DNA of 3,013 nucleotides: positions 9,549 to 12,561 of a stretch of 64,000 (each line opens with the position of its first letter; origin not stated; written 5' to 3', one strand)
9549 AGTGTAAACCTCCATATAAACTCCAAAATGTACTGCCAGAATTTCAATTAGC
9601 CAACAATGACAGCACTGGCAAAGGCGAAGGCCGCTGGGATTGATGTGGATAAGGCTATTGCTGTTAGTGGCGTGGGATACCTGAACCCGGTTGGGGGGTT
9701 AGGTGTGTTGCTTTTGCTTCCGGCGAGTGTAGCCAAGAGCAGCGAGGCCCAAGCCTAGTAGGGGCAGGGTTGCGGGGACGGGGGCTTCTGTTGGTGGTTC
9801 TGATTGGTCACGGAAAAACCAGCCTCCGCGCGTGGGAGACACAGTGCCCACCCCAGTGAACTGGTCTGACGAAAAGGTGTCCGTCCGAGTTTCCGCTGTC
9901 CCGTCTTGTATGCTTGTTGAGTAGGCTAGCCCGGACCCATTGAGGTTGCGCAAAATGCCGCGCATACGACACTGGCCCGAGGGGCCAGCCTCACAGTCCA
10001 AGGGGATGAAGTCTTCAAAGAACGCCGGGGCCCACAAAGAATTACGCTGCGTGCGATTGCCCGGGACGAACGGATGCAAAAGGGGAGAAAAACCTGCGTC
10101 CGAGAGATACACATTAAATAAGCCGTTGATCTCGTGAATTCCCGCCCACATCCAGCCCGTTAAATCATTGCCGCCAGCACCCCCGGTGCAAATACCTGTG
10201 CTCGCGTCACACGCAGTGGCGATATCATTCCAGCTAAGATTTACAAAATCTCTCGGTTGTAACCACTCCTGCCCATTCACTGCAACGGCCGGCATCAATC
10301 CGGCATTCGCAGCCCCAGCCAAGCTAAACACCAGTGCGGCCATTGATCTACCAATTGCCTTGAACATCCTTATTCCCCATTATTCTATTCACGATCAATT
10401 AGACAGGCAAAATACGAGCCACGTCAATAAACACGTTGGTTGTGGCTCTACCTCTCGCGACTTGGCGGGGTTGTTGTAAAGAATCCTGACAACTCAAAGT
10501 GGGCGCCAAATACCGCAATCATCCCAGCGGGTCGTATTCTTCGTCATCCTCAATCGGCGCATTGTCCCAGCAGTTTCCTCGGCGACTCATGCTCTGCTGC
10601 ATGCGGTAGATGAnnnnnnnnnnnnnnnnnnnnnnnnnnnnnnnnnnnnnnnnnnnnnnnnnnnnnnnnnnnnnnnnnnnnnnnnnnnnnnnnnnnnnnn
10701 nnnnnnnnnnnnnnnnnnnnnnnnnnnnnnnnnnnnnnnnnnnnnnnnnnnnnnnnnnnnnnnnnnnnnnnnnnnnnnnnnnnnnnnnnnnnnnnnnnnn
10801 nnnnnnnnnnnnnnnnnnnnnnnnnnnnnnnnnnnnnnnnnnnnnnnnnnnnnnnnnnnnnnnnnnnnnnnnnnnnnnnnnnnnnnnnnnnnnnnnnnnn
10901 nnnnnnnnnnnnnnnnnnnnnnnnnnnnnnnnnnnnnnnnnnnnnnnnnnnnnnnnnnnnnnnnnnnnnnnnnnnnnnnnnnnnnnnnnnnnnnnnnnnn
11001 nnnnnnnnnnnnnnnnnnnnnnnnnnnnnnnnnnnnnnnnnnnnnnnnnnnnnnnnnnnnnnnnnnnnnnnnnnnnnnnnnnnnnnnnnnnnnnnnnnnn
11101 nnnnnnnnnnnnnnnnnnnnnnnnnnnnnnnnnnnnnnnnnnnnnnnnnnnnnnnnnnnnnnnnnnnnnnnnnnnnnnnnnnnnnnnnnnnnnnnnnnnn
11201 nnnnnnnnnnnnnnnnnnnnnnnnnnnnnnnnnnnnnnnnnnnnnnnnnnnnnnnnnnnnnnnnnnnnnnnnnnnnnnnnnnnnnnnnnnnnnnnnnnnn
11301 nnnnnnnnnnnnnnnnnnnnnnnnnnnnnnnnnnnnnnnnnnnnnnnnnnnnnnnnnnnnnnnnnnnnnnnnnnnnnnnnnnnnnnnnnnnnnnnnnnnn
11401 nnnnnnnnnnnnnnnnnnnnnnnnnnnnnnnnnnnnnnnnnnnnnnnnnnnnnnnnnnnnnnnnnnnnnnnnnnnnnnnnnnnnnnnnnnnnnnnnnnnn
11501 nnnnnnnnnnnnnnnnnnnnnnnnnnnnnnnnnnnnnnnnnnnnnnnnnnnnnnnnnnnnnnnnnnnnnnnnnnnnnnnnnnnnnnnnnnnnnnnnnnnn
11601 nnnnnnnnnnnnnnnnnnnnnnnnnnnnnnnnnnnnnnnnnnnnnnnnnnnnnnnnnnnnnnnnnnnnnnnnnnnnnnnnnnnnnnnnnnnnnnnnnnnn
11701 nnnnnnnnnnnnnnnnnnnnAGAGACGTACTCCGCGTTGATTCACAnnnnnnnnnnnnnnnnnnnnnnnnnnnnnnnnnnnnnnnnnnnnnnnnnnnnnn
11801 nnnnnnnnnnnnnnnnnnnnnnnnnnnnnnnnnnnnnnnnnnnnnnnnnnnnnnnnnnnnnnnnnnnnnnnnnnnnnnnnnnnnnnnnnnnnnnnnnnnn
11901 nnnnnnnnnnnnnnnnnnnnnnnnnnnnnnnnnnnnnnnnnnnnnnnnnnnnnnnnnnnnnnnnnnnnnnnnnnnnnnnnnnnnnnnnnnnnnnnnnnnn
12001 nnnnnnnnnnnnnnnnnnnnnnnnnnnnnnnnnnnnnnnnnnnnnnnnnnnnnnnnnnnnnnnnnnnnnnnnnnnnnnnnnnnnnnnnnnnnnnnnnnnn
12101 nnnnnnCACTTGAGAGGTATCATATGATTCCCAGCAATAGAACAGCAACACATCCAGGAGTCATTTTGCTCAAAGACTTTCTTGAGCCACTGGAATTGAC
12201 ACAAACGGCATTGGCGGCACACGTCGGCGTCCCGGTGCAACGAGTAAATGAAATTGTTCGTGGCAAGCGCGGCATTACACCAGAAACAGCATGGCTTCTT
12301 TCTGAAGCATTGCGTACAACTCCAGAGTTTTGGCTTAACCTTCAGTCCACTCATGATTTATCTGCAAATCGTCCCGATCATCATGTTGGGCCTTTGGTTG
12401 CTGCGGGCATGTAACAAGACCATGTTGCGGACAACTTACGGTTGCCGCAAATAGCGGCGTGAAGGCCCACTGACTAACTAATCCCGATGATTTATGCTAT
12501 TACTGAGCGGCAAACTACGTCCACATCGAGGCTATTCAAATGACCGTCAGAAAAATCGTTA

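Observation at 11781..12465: Lone higBA integron cassette whose core site doubles as the -35 box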

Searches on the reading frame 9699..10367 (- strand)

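Call 3: search_protein_families(library=pfam, proteins=[window:9699-10367:-], max_evalue=0.01)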
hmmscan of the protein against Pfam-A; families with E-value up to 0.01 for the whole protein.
window:9699-10367:- (222 aa): 1 family
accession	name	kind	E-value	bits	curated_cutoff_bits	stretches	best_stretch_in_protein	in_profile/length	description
PF07589.16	PEP-CTERM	-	0.0018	18.7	20.7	1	195-216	2-24/24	PEP-CTERM motif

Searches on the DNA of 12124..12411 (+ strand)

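Call 51: build_rna_model(alignment_id=A2, structure=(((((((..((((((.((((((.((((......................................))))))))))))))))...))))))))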
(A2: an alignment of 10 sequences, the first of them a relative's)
Model R1 built from alignment A2 (10 sequences, 91 columns); structure: as given.
model positions 86; base pairs 23; branch points 0; effective number of sequences 4; information 0.662 bits per position. Calibrated on 0.2 Mb of random sequence (short: E-values are rough).
structure used (alignment columns):
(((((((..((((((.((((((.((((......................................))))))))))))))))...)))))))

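Call 52: search_with_rna_model(model_id=R1, source=window, max_evalue=10, show_alignments=4)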
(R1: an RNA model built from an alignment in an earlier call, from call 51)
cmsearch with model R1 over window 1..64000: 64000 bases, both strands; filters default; matches with E-value up to 10: 2.
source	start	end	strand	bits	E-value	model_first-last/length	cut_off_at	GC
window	12409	12465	+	19.4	0.016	1-86/86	no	0.51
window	40993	41072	+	13.9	0.48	6-81/86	no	0.56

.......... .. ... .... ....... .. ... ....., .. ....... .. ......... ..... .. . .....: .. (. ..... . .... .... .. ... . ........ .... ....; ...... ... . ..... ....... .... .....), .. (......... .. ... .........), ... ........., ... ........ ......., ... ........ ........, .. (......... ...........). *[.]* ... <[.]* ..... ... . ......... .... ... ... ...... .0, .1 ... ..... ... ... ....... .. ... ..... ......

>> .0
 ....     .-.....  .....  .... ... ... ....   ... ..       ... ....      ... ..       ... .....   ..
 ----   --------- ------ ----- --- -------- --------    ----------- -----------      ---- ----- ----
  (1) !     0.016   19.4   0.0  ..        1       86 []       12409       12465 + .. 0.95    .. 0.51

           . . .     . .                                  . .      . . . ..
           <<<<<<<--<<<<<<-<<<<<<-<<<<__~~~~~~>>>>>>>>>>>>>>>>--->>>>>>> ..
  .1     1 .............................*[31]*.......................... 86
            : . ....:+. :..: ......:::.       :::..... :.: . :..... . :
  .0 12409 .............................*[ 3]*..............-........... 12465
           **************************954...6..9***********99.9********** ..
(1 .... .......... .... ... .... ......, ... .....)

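Call 53: search_with_rna_model(model_id=R1, sources=[L001, L003, L004, L012, L091, L094, L097, L098, L027, L033, L034, L035, L080, L026, L018, L021, L029, L031, L020, L011, L013, L015, L022, L024, L077], max_evalue=1)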
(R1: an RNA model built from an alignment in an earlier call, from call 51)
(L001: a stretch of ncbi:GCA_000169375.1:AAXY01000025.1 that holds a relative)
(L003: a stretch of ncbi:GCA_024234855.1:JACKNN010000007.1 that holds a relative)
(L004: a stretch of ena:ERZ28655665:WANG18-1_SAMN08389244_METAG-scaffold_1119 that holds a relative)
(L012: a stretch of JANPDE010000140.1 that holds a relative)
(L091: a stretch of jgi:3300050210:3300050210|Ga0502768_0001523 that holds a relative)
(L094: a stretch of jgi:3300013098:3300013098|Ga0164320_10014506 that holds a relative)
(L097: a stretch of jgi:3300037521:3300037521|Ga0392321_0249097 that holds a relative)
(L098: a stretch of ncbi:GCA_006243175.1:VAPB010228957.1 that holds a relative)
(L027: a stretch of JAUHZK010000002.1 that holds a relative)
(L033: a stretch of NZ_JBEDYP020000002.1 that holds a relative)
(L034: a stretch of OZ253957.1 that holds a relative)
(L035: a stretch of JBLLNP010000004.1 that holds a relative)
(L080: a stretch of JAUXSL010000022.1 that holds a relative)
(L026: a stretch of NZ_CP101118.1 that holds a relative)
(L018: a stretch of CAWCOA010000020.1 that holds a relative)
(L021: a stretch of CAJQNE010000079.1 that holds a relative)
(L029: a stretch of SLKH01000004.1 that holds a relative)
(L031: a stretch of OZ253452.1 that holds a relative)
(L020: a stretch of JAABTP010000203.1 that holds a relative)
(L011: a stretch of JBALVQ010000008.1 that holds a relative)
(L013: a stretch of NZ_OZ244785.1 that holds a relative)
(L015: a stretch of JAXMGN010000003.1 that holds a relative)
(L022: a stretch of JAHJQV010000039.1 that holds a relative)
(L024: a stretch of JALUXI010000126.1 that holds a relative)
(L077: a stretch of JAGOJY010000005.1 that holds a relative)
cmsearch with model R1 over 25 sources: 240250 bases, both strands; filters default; matches with E-value up to 1: 47.
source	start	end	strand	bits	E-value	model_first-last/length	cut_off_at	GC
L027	5556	5643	+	84.5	2.7e-19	1-86/86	no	0.57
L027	8137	8220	+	80.2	3.7e-18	1-86/86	no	0.6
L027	9498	9585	+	79.9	4.6e-18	1-86/86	no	0.53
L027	9010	9081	+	71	1.1e-15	1-86/86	no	0.61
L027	10133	10222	+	71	1.1e-15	1-86/86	no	0.43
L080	4320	4393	+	67.1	1.2e-14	1-86/86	no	0.64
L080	6298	6371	+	62.4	2.1e-13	1-86/86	no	0.59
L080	2572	2651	+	62.1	2.5e-13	1-86/86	no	0.49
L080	3186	3265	+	54.5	2.7e-11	1-86/86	no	0.45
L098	21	98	+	48.7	9.6e-10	1-86/86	no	0.62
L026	6955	7027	+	45.4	7.4e-09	1-86/86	no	0.58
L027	7311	7409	+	44.9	1e-08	1-86/86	no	0.58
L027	6286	6402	+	41.3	8.8e-08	1-86/86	no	0.53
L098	2226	2303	+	39.2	3.3e-07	1-86/86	no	0.63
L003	4286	4342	+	38.6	4.8e-07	1-86/86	no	0.51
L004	4286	4342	+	38.6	4.8e-07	1-86/86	no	0.51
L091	2005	2073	+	38.4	5.4e-07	1-86/86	no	0.59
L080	5559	5637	+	38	7e-07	1-86/86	no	0.57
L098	710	787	+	37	1.2e-06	1-86/86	no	0.63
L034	2731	2818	+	34.4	6.3e-06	1-86/86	no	0.47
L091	4488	4542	+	33.9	8.8e-06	1-86/86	no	0.56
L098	3865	3951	+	32.5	2e-05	1-86/86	no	0.49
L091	5286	5342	+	27.8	0.00036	1-86/86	no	0.53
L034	10620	10708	+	27.5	0.00043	1-86/86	no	0.42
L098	2853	2918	+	25.9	0.0012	1-86/86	no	0.52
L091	7525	7582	+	25.6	0.0014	1-86/86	no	0.48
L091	3703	3760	+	25.2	0.0018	1-86/86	no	0.5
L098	1385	1445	+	25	0.0021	1-86/86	no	0.59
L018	5579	5637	+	24.3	0.003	1-86/86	no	0.54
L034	5522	5643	+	24.2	0.0033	1-86/86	no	0.48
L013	2021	2069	+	24.1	0.0034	1-86/86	no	0.51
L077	6297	6395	+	23.1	0.0066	1-86/86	no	0.73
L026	5573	5650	+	23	0.007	1-86/86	no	0.62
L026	4922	4997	+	22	0.013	1-86/86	no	0.64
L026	1216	1288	+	21.4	0.018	1-86/86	no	0.68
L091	938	1024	+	20.3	0.037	1-86/86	no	0.62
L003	3062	3121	+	20.3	0.037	1-86/86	no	0.52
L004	3062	3121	+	20.3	0.037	1-86/86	no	0.52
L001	5230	5333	+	20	0.043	1-86/86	no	0.49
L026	6286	6390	+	20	0.043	1-86/86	no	0.59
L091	6046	6101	+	19.8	0.05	1-86/86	no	0.57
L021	7319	7426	+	18.5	0.11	1-86/86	no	0.52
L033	3284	3405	+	18.2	0.13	1-86/86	no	0.49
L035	6286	6394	+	18.1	0.14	1-86/86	no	0.47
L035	10558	10638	+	16.9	0.3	1-86/86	no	0.4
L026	11483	11519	+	16.7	0.32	19-68/86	no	0.7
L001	6286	6342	+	16.4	0.39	1-86/86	no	0.51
